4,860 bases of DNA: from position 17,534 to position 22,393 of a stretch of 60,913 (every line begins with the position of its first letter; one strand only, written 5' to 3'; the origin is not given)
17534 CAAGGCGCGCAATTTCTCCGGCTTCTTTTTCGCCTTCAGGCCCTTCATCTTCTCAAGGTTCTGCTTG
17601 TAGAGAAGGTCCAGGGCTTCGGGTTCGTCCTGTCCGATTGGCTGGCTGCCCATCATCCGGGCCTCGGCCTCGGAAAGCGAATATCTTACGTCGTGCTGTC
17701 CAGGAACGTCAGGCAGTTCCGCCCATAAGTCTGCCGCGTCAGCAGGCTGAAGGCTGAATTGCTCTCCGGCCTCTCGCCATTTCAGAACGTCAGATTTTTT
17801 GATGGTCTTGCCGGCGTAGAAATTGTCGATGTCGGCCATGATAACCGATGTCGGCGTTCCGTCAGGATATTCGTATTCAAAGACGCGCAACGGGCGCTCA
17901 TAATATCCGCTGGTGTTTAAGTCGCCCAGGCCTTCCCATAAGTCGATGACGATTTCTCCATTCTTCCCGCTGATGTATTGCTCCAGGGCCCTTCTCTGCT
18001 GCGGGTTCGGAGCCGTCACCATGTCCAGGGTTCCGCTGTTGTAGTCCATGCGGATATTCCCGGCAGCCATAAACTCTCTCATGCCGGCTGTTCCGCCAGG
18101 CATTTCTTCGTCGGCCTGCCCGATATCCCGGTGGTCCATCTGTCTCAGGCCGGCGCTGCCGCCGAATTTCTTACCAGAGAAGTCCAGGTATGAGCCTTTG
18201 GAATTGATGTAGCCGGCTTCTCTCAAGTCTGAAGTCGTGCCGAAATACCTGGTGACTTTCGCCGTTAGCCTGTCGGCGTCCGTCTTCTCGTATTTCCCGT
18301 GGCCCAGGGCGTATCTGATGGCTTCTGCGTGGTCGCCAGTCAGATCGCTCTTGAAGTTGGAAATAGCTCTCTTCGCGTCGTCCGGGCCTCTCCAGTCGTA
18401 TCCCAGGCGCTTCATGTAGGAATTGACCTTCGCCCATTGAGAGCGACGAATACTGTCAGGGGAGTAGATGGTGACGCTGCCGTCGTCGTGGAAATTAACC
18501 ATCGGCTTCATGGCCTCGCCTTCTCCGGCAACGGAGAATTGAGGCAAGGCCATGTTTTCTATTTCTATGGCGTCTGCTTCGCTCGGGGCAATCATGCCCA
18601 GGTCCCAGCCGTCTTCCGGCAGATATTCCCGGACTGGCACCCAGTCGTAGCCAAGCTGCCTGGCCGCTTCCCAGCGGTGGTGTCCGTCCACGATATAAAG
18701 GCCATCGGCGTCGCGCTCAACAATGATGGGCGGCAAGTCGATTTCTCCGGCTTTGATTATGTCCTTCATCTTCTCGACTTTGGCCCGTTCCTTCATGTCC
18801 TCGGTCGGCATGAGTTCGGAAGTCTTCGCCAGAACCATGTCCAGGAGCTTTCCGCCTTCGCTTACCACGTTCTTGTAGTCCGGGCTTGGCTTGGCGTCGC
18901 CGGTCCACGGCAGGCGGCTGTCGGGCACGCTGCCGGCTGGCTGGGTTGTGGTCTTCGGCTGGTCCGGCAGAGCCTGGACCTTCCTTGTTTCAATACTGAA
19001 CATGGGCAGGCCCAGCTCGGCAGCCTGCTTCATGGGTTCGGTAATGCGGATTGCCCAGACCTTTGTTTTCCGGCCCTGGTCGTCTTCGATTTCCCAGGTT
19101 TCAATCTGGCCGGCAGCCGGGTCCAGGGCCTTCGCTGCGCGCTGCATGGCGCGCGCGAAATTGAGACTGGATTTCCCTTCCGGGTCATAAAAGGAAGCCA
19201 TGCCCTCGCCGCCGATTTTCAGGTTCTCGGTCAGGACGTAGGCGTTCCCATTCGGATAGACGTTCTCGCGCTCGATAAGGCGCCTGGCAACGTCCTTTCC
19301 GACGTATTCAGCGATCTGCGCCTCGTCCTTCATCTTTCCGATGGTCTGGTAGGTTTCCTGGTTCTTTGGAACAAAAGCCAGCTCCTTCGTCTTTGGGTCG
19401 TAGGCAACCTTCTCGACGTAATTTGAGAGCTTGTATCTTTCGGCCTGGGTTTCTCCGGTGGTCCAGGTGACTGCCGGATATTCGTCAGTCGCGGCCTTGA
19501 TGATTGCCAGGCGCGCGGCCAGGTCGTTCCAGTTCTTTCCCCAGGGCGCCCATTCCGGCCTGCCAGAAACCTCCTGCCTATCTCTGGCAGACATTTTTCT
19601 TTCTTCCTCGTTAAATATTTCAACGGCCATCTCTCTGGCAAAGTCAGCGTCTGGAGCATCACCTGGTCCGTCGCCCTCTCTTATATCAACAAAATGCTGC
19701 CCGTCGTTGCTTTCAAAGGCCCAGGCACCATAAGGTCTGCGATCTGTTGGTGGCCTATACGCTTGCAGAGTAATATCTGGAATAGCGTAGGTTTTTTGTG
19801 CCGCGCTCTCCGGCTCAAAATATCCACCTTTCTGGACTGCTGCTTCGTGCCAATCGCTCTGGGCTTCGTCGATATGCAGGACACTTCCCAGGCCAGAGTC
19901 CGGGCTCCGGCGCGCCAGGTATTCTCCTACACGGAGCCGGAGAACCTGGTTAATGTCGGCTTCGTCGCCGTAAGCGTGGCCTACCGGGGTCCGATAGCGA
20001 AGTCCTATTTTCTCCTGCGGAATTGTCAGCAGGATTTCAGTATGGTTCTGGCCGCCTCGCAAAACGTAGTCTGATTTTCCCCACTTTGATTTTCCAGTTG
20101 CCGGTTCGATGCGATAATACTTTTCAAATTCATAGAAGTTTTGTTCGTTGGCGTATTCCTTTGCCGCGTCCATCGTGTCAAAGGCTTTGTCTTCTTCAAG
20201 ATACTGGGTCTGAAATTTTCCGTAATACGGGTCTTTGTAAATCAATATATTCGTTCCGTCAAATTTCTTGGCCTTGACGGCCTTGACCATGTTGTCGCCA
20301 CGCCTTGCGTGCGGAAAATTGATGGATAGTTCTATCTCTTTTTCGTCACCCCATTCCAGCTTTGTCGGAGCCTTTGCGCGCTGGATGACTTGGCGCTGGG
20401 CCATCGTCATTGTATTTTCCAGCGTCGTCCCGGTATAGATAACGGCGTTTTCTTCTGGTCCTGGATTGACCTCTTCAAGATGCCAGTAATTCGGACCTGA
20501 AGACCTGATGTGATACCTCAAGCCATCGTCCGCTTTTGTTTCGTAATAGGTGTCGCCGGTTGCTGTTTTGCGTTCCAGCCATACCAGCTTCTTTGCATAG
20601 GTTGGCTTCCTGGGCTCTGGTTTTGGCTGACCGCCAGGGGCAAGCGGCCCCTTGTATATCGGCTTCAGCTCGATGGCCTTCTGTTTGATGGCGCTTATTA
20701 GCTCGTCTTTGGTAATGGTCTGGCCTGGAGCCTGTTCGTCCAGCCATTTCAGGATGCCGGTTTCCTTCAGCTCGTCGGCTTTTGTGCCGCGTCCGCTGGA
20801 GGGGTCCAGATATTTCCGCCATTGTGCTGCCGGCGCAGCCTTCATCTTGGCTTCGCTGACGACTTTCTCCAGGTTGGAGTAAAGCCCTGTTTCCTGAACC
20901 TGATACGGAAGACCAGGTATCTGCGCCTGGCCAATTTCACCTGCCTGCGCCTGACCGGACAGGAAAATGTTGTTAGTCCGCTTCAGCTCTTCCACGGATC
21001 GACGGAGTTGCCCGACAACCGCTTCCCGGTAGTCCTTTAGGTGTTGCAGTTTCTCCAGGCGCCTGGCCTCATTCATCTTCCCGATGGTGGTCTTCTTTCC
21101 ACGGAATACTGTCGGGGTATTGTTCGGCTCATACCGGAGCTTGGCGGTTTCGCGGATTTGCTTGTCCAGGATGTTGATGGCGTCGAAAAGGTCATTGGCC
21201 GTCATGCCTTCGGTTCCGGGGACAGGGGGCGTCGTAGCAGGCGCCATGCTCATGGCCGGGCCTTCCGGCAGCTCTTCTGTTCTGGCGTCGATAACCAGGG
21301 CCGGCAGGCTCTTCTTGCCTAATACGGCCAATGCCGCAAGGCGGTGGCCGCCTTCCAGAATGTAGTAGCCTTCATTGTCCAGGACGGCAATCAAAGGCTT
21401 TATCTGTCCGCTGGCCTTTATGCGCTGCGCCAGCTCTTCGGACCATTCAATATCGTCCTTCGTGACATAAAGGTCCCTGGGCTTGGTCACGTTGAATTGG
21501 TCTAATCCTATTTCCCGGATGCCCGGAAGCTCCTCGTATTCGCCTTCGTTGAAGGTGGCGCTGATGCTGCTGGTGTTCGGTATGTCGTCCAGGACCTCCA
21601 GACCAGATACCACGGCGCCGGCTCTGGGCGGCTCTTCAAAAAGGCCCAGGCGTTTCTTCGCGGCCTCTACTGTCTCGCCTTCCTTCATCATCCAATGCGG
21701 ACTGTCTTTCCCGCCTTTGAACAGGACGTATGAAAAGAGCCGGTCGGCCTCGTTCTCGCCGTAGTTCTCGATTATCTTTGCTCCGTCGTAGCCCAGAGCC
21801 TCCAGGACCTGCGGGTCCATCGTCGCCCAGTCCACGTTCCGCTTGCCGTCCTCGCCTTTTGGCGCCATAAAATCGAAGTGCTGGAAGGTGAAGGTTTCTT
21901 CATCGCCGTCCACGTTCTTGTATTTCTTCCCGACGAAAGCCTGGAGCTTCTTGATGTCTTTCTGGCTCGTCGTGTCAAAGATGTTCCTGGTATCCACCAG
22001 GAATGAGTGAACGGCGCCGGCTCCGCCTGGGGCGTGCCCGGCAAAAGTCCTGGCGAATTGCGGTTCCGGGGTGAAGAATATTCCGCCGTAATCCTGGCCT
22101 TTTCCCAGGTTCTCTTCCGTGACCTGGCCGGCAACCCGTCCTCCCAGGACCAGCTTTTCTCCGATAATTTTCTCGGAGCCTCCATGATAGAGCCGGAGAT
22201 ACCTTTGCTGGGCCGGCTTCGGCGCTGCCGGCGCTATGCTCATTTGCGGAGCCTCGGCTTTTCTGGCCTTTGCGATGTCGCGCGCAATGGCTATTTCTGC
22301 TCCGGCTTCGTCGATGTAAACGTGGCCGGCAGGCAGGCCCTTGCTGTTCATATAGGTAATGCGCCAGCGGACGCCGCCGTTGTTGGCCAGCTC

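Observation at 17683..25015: Recurring [FM]-S-[LIVM]-[AG]-P-type linker motif at the borders of the recognisable modules: candidate processing sites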

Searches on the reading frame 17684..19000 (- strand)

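Call 23: search_protein_families(library=pfam, proteins=[window:17684-19000:-], max_evalue=1)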
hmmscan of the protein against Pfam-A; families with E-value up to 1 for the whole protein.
window:17684-19000:- (439 aa): 3 families
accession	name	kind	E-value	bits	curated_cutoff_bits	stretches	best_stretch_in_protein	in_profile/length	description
PF02195.25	ParB_N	-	0.0011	19.4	26.3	1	61-123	14-75/95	ParB N-terminal domain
PF06245.16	DUF1015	-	0.0074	15.7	25.8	1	82-117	200-222/325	Protein of unknown function (DUF1015)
PF08857.17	ParBc_2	-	0.027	15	23.6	1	74-124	31-77/158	Putative ParB-like nuclease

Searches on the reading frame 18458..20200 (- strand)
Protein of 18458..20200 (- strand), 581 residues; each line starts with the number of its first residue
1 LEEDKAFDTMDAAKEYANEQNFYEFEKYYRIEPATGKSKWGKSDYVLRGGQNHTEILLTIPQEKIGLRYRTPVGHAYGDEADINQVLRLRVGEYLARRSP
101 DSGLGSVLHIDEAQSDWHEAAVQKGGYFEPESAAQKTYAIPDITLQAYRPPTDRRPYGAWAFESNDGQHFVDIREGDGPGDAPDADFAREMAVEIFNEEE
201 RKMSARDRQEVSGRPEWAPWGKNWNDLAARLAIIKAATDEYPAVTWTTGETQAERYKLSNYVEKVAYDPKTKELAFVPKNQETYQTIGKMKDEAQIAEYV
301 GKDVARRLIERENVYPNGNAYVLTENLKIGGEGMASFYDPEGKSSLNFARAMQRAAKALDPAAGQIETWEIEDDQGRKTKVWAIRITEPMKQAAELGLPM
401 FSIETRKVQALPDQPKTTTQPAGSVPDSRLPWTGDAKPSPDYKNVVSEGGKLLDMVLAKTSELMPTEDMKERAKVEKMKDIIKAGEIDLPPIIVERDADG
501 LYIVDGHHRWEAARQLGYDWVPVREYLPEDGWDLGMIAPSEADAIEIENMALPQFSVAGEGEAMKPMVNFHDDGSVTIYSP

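Call 81: predict_structure(alignment_id=A4)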
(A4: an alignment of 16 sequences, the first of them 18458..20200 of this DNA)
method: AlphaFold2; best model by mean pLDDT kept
length: 581 residues; sequences in the alignment: 16
mean_pLDDT: 61.6   pTM: 0.45
mean pLDDT of the five models: 61.6, 61.4, 60.4, 59.0, 58.4
residues with pLDDT >= 90: 40; 70-90: 177; 50-70: 137; < 50: 227
segments of 3 or more residues with pLDDT < 50: 1-6, 21-51, 61-82, 99-101, 121-183, 202-221, 335-342, 402-440, 442-450, 551-566
pLDDT, mean of each block of 10 residues (from residue 1): 45 58 42 36 38 67 41 35 62 69 75 62 43 42 41 39 45 45 52 53 42 41 71 90 82 57 82 78 69 79 85 86 64 48 64 87 86 77 92 77 39 39 42 47 44 73 82 84 70 84 89 88 78 59 59 40 50 63 40
secondary structure, 60 per line:
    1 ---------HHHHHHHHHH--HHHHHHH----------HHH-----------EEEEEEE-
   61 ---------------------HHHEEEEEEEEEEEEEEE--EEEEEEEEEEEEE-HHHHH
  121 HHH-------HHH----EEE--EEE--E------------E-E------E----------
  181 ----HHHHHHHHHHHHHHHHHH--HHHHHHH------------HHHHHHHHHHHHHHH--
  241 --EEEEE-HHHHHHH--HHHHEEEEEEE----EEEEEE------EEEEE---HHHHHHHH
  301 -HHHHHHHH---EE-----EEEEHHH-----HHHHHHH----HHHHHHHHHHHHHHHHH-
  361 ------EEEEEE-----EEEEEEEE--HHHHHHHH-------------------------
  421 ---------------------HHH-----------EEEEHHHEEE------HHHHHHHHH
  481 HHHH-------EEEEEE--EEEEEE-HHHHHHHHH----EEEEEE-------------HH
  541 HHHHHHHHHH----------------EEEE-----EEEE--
elements in order: H10-19 H22-28 E53-59 E85-99 E102-114 H116-123 E138-140 E143-145 H185-202 H205-211 H224-238 E243-247 H249-255 H258-261 E262-268 E273-278 E285-289 H293-300 H302-309 E320-323 H332-338 H343-359 E367-372 E378-385 H388-395 E456-459 E463-465 H472-484 E492-497 E500-505 H507-515 E520-525 H539-550 E567-570 E576-579

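Call 88: fold_search(model_id=the predicted structure, library=pdb)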
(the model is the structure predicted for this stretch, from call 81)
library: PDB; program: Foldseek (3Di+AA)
matches with E <= 10: 402; with E <= 0.001: 18
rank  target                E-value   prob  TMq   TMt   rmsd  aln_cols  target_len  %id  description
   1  6sdk_B                9.8e-05  1.00  0.14  0.35   4.3       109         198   24  Crystal structure of bacterial ParB dimer bound to CDP (released 2019-10-23)
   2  7ol9_B                1.0e-04  1.00  0.13  0.33   5.7       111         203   17  Crystal structure of C-terminally truncated Bacillus subtilis nucleoid occlusion protein (Noc) complexed to the Noc-bi (released 2022-03-09)
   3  1vk1                  1.1e-04  1.00  0.12  0.29   3.9        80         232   25  Conserved hypothetical protein from Pyrococcus furiosus Pfu-392566-001 (released 2004-08-10)
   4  6sdk_A                2.0e-04  1.00  0.13  0.34   5.0       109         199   22  Crystal structure of bacterial ParB dimer bound to CDP (released 2019-10-23)
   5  5uje                  2.0e-04  1.00  0.13  0.29  15.3       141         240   20  SbnI with C-terminal truncation from Staphylococcus aureus (released 2018-01-24)
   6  5x0b                  2.7e-04  1.00  0.12  0.29   6.0        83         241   24  Free serine kinase in complex with AMP (released 2017-04-12)
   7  7bnk_B                2.8e-04  1.00  0.12  0.33   5.3       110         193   23  Crystal structure of ParB from Myxococcus xanthus bound to CDP and Monothiophosphate (released 2021-09-08)
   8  7bnr_A                3.2e-04  1.00  0.14  0.36   4.5       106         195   22  Crystal structure of a ParB Q52A mutant from Myxococcus xanthus bound to CTPyS (released 2021-09-08)
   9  7bnk_A                3.3e-04  1.00  0.14  0.36   4.5       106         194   22  Crystal structure of ParB from Myxococcus xanthus bound to CDP and Monothiophosphate (released 2021-09-08)
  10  7ng0                  3.3e-04  1.00  0.14  0.36   4.8       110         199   19  Crystal structure of N- and C-terminally truncated Geobacillus thermoleovorans nucleoid occlusion protein Noc (released 2021-02-17)
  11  5x0g                  4.7e-04  1.00  0.12  0.29   6.0        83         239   23  Free serine kinase (E30A mutant) in complex with ADP (released 2017-04-12)
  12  5ujd_A                5.0e-04  1.00  0.12  0.28   1.8        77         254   22  SbnI from Staphylococcus pseudintermedius (released 2018-01-24)
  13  5x0k                  5.5e-04  1.00  0.12  0.29   6.1        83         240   23  Free serine kinase (E30Q mutant) in complex with AMP (released 2017-04-12)
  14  7bm8_A                5.5e-04  1.00  0.13  0.38   4.7       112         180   24  Crystal structure of the C-terminally truncated chromosome-partitioning protein ParB from Caulobacter crescentus compl (released 2021-04-28)
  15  7nfu_B                6.2e-04  1.00  0.13  0.32   4.7       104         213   21  Crystal structure of C-terminally truncated Geobacillus thermoleovorans nucleoid occlusion protein Noc (released 2021-02-17)
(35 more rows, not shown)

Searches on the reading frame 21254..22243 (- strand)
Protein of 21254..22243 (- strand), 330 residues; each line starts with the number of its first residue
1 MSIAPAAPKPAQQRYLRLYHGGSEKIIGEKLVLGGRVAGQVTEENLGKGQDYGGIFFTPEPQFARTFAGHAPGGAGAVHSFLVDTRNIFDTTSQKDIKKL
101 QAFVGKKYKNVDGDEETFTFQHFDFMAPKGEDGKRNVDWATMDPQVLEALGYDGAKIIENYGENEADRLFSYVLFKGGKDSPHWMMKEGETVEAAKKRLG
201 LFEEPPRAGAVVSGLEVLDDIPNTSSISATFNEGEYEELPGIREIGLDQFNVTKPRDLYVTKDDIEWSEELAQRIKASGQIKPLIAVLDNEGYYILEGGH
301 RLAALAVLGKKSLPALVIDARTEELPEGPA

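Call 23: search_protein_families(library=pfam, proteins=[window:21254-22243:-], max_evalue=1)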
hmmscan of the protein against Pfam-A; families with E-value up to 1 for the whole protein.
window:21254-22243:- (330 aa): 1 family
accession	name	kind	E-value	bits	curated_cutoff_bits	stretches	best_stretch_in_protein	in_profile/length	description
PF02195.25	ParB_N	-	0.00011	22.6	26.3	1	251-322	14-82/95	ParB N-terminal domain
